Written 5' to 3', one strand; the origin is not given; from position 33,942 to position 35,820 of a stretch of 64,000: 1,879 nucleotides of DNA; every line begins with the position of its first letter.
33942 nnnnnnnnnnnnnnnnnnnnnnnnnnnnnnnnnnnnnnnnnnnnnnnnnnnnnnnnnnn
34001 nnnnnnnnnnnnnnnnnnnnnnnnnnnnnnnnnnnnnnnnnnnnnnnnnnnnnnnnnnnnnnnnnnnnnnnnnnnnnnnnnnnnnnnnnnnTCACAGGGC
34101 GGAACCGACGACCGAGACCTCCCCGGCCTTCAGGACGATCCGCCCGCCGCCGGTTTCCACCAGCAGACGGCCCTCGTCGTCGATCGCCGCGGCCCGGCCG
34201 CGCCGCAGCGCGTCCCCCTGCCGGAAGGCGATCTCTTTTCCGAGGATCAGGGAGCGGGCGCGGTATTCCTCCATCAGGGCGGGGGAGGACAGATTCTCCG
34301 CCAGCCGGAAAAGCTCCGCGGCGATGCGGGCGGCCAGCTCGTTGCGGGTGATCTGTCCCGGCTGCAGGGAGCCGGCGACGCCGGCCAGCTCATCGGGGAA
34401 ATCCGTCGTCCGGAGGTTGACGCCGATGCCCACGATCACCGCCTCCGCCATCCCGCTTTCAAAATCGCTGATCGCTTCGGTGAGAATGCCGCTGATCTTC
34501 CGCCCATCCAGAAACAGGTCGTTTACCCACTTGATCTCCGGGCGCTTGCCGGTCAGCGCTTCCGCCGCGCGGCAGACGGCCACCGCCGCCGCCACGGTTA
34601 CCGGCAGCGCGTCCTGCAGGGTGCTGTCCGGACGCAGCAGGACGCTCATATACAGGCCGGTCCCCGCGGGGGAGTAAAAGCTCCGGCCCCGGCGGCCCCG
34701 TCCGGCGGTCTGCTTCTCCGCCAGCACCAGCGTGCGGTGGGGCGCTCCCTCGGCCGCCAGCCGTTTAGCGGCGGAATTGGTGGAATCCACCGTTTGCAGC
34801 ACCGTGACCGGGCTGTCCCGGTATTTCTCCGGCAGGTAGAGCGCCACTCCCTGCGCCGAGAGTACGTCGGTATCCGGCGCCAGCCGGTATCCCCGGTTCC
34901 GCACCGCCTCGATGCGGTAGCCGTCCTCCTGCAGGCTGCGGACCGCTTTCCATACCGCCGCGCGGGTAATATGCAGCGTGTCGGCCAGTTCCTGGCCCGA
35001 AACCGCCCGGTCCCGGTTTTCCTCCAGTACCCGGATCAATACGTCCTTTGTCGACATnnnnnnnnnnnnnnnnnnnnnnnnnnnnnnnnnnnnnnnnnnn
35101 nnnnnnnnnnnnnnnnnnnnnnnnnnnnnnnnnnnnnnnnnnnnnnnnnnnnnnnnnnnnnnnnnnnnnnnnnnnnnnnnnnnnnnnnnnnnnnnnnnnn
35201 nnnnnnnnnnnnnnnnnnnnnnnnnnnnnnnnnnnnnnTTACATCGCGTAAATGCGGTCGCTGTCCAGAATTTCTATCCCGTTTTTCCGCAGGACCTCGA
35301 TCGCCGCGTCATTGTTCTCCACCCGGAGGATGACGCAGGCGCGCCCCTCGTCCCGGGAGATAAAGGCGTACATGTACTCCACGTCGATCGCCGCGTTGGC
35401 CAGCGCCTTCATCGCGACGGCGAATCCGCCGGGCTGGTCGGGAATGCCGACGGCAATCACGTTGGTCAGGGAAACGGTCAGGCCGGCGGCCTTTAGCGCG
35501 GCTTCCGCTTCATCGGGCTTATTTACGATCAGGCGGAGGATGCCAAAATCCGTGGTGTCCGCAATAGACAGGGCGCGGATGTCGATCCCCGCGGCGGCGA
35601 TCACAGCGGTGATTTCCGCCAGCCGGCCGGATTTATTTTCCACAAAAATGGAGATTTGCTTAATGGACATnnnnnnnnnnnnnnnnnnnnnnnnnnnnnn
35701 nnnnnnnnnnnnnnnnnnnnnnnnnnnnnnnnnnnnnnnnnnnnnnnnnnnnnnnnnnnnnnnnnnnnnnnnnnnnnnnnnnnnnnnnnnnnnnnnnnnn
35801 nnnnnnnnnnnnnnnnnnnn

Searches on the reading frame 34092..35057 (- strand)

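Call 14: search_protein_families(library=pfam, proteins=[window:34092-35057:-], max_evalue=0.001)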
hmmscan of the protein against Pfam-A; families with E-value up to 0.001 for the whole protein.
window:34092-35057:- (321 aa): 5 families
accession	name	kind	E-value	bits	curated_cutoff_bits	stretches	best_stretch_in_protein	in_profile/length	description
PF03099.24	BPL_LplA_LipB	-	5.3e-20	72.1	21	1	89-214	4-133/133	Biotin/lipoate A/B protein ligase family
PF08279.18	HTH_11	-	2.1e-16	60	25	1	7-58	5-55/55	HTH domain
PF02237.23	BPL_C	-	1.8e-09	37.8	21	1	272-316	2-47/48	Biotin protein ligase C terminal domain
PF13412.12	HTH_24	-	6e-05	23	21.9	1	19-47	18-46/48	Winged helix-turn-helix DNA-binding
PF12802.13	MarR_2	-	0.00044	20.8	27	0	8-47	11-49/61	MarR family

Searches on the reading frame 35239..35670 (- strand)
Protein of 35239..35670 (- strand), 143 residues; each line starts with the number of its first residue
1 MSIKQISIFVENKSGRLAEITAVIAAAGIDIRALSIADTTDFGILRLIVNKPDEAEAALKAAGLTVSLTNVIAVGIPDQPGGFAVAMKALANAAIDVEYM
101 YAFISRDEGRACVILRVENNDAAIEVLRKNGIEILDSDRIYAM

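Call 78: search_protein_families(library=pfam, proteins=[window:35239-35670:-], max_evalue=0.1)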
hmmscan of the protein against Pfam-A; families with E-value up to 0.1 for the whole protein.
window:35239-35670:- (143 aa): 11 families
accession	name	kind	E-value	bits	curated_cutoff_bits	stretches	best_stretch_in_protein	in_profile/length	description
PF19571.5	ACT_8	-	1.6e-32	112.6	23.5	1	1-140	1-138/141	ACT domain pair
PF01842.31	ACT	-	9.5e-14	51.3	27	2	5-61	2-60/66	ACT domain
PF22629.2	ACT_AHAS_ss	-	1.2e-09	38.6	27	1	6-60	1-57/67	AHAS small subunit-like ACT domain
PF13291.12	ACT_4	-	7.9e-06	26.9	27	1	5-43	8-48/80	ACT domain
PF13840.12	ACT_7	-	4.8e-05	23.6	27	1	13-42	20-48/65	ACT domain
PF22190.2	TTHA0829-like_ACT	-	0.00011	22.6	27.4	1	72-136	5-68/70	TTHA0829-like ACT domain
PF00761.25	Polyoma_coat2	-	0.0029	17.9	25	1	18-127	26-124/322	Polyomavirus coat protein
PF02769.27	AIRS_C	-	0.014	16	23.1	1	22-132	50-136/156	AIR synthase related protein, C-terminal domain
PF22468.2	ACT_9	-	0.024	14.8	27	0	71-128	3-58/61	ACT domain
PF03793.24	PASTA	-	0.066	13.6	23.2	0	51-69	10-28/64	PASTA domain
PF13740.12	ACT_6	-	0.082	13.3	23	0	11-61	10-60/76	ACT domain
